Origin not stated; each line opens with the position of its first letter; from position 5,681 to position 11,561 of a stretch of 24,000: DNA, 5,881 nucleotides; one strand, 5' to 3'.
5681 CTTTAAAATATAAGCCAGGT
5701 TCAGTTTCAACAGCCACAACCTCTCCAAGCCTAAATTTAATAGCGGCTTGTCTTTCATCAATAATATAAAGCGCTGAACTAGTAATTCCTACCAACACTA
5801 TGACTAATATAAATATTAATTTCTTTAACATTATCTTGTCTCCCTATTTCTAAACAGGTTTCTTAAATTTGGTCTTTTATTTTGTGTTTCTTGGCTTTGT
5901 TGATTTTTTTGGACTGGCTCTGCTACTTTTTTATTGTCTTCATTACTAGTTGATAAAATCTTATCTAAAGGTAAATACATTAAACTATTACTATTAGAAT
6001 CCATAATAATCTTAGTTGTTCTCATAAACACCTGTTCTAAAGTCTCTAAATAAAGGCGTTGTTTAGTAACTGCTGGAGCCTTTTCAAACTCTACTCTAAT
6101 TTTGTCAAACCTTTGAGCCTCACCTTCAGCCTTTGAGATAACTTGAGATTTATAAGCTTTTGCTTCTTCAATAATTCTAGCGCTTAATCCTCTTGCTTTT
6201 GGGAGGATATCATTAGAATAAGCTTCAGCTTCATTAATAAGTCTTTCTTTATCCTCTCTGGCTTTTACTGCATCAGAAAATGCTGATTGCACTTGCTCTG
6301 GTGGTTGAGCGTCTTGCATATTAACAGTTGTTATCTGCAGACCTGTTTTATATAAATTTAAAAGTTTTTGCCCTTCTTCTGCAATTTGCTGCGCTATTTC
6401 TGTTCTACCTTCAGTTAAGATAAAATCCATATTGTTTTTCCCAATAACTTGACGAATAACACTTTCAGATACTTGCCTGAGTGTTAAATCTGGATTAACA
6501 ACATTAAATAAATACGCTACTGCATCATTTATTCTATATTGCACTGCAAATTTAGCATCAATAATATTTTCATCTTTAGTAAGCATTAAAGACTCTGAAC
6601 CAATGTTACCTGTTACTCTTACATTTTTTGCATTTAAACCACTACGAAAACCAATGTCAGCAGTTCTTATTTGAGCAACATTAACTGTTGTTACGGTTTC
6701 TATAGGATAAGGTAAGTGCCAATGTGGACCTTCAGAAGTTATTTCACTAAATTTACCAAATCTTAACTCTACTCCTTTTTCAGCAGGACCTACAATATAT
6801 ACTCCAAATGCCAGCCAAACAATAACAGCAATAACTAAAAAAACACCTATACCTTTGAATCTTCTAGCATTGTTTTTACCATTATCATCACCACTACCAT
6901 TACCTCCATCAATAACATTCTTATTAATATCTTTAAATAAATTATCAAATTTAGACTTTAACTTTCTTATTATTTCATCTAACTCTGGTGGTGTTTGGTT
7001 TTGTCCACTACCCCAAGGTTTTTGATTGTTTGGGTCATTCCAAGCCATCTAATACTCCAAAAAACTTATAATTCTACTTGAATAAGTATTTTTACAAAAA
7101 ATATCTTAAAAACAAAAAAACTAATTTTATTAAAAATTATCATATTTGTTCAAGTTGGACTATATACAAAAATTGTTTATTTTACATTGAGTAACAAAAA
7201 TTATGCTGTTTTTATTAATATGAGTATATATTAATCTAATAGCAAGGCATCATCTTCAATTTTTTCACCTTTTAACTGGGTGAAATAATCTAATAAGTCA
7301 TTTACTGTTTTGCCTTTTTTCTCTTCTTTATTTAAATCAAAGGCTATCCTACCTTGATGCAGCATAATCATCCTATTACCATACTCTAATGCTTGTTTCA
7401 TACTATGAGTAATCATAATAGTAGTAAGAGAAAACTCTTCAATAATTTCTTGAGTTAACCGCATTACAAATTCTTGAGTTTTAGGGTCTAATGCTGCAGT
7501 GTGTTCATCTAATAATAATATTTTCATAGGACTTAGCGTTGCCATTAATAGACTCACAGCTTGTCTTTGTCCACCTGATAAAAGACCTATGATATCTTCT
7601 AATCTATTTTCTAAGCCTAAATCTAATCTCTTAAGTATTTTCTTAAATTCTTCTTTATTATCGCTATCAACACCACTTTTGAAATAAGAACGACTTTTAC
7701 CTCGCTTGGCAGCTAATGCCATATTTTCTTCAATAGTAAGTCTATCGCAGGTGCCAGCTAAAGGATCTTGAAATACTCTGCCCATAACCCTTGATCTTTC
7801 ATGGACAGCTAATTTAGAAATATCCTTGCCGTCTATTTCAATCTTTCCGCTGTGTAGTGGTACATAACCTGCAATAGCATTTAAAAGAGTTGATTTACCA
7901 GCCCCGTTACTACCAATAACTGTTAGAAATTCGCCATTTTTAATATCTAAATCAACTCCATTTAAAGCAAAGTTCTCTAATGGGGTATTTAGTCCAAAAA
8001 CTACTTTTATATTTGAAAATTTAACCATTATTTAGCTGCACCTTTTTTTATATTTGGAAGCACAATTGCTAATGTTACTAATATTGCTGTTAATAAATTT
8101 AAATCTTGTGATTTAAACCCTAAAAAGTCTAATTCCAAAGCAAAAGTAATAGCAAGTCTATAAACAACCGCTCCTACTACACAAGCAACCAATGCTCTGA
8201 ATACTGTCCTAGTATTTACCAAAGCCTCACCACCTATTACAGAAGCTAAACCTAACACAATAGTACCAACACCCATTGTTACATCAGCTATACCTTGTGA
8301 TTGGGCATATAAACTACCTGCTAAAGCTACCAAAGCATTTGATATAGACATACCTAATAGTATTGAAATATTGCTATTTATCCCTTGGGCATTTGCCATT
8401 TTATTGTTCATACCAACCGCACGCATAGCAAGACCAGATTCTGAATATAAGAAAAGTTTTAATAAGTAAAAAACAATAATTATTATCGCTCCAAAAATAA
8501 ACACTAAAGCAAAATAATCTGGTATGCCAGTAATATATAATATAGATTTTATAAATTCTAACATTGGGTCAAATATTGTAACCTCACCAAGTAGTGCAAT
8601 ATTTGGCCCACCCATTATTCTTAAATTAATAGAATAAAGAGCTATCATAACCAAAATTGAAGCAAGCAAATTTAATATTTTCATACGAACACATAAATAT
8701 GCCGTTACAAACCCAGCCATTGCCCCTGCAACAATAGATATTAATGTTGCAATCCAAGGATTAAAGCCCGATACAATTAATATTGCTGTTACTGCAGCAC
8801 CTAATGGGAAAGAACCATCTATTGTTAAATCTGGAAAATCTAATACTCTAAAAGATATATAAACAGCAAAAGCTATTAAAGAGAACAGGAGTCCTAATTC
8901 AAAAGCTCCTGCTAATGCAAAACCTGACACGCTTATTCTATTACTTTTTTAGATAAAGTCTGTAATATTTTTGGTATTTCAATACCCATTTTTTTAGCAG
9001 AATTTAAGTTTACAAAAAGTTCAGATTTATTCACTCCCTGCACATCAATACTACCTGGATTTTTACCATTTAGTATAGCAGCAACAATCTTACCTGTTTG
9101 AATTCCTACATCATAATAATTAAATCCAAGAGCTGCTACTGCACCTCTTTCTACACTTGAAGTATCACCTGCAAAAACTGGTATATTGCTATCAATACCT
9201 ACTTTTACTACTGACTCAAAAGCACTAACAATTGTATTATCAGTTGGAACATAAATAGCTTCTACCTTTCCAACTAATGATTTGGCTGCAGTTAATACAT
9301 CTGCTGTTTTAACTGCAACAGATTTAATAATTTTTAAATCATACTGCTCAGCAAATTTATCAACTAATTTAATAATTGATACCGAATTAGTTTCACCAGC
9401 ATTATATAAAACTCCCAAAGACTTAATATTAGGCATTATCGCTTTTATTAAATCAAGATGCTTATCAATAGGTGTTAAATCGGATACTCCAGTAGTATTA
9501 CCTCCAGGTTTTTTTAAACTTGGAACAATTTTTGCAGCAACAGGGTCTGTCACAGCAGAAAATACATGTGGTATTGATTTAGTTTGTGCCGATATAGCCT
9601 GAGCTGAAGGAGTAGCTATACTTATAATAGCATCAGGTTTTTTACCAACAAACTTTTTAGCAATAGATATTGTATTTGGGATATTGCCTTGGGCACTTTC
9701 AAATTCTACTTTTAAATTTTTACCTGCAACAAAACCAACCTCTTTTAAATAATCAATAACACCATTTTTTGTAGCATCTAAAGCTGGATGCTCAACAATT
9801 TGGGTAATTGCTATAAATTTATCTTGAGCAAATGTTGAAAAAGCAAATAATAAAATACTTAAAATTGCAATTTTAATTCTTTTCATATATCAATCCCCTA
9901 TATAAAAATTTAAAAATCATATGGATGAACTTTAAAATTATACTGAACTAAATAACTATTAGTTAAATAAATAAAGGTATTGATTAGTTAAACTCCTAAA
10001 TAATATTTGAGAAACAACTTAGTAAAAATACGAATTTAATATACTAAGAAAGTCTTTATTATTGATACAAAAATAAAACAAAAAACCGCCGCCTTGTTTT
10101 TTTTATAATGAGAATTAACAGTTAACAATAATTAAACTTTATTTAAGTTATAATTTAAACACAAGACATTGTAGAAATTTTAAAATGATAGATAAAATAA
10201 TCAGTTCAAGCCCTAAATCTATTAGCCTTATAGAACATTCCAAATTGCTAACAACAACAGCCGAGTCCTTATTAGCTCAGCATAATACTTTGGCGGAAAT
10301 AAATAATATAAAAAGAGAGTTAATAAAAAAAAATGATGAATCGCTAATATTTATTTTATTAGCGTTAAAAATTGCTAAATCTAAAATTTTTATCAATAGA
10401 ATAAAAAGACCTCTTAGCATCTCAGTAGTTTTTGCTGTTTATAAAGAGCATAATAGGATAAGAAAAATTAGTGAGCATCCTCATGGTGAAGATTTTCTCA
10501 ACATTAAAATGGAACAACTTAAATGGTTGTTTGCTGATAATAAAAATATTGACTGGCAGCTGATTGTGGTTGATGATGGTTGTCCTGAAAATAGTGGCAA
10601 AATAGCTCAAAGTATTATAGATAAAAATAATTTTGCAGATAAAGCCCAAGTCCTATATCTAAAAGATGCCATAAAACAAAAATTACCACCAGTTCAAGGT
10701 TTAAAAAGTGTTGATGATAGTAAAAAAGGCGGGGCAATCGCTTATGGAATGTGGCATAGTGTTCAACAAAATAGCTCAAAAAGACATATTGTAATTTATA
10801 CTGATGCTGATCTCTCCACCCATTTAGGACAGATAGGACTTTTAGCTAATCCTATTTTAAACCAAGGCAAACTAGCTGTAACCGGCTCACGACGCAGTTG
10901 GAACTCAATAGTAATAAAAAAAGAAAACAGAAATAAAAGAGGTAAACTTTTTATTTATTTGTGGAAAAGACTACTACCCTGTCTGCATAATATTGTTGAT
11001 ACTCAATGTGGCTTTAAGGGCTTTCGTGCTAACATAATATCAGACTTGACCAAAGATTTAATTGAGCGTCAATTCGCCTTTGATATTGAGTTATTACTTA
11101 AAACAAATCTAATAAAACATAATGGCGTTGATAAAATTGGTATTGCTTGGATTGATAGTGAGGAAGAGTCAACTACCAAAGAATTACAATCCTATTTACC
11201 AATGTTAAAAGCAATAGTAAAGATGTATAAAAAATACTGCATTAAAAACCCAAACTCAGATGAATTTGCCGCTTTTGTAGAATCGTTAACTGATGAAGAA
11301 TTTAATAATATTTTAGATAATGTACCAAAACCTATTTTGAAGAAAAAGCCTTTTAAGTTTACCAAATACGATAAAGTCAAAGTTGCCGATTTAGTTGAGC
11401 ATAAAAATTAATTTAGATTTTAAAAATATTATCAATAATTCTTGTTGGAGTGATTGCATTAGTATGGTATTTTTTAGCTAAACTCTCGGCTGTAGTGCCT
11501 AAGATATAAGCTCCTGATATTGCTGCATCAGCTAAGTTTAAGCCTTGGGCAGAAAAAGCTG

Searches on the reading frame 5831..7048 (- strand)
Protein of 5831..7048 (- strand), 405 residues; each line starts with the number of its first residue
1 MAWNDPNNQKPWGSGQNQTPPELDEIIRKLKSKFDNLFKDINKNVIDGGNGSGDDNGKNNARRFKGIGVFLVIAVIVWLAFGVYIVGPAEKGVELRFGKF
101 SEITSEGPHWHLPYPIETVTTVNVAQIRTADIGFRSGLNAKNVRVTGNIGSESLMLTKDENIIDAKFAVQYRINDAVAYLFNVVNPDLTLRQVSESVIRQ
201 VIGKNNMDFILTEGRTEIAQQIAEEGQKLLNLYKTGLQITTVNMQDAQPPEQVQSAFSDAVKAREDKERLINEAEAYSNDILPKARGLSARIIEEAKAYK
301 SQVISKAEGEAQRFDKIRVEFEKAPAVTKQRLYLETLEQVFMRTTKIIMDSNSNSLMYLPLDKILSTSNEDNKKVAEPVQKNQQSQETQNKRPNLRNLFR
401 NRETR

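Call 46: search_protein_families(library=pfam, proteins=[window:5831-7048:-], max_evalue=0.00001)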
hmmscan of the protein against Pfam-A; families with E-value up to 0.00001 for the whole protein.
window:5831-7048:- (405 aa): 2 families
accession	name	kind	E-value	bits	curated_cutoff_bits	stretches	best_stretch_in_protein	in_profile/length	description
PF01145.31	Band_7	-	4.6e-26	92.4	23.6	1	85-276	2-174/176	SPFH domain / Band 7 family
PF12221.13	HflK_N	-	2.9e-13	50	22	1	1-38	1-41/44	Bacterial membrane protein N terminal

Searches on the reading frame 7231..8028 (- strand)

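Call 46: search_protein_families(library=pfam, proteins=[window:7231-8028:-], max_evalue=0.00001)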
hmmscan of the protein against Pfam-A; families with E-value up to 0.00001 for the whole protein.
window:7231-8028:- (265 aa): 4 families
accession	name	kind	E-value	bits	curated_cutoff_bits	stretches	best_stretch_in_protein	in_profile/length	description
PF00005.33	ABC_tran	-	2.1e-29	103.3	25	1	22-178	1-137/137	ABC transporter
PF02463.25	SMC_N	-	4.1e-11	43.2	40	1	25-222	18-213/220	RecF/RecN/SMC N terminal domain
PF13304.12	AAA_21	-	6.5e-09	36.7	27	0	140-209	228-299/304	AAA domain, putative AbiEii toxin, Type IV TA system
PF09818.15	ABC_ATPase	-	3.8e-06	26.6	23.2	0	27-55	75-102/283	P-loop domain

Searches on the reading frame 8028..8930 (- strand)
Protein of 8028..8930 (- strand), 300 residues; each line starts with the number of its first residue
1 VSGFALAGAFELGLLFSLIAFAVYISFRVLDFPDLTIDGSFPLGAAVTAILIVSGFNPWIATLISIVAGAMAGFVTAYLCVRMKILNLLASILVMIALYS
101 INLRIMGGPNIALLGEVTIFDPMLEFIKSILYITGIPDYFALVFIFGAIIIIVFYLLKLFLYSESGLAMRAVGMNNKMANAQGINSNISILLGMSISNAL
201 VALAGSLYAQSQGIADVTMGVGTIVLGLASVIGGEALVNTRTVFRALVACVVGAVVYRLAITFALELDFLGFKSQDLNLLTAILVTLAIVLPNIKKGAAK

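Call 46: search_protein_families(library=pfam, proteins=[window:8028-8930:-], max_evalue=0.00001)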
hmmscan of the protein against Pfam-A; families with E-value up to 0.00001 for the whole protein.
window:8028-8930:- (300 aa): 1 family
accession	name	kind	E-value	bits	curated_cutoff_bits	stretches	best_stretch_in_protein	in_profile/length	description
PF02653.21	BPD_transp_2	-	6.6e-22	78.4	26.8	1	13-274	9-253/269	Branched-chain amino acid transport system / permease component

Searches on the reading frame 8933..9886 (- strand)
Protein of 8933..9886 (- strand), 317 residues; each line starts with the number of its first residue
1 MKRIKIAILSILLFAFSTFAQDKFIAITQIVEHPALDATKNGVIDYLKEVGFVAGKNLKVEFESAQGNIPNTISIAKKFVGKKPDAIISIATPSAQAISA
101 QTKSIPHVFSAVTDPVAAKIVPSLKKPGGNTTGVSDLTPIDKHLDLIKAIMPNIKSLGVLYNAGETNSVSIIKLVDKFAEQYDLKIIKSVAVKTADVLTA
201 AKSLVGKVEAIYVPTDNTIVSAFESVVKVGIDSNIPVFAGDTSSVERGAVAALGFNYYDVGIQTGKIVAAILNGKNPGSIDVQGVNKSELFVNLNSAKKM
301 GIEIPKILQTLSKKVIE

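Call 46: search_protein_families(library=pfam, proteins=[window:8933-9886:-], max_evalue=0.00001)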
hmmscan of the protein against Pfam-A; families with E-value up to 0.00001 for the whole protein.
window:8933-9886:- (317 aa): 1 family
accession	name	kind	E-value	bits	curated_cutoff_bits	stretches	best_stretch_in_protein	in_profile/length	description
PF04392.18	ABC_sub_bind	-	2.5e-93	313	25.9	1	25-315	2-292/293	ABC transporter substrate binding protein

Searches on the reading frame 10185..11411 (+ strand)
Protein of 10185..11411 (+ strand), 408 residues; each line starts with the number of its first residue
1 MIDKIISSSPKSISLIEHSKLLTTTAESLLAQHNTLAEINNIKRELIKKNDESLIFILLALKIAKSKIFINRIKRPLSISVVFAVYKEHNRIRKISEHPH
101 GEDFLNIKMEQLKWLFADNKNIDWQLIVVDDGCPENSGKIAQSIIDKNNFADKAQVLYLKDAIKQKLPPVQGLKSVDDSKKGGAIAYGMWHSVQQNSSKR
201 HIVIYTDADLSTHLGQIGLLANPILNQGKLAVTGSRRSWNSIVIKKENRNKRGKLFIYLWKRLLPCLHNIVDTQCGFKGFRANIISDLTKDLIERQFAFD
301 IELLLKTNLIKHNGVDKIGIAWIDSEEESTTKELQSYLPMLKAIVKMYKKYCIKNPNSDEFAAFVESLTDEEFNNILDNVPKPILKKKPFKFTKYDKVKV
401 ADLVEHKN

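Call 4: search_protein_families(library=pfam, proteins=[window:10185-11411:+])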
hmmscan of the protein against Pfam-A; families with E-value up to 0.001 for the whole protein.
window:10185-11411:+ (408 aa): 1 family
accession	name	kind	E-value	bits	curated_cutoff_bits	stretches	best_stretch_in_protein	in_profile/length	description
PF00535.33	Glycos_transf_2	-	8e-06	26.3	23.3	1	120-286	24-165/168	Glycosyl transferase family 2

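Call 5: search_protein_families(library=ncbifam, proteins=[window:10185-11411:+])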
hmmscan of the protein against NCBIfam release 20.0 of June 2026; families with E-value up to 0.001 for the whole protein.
window:10185-11411:+ (408 aa): 0 families
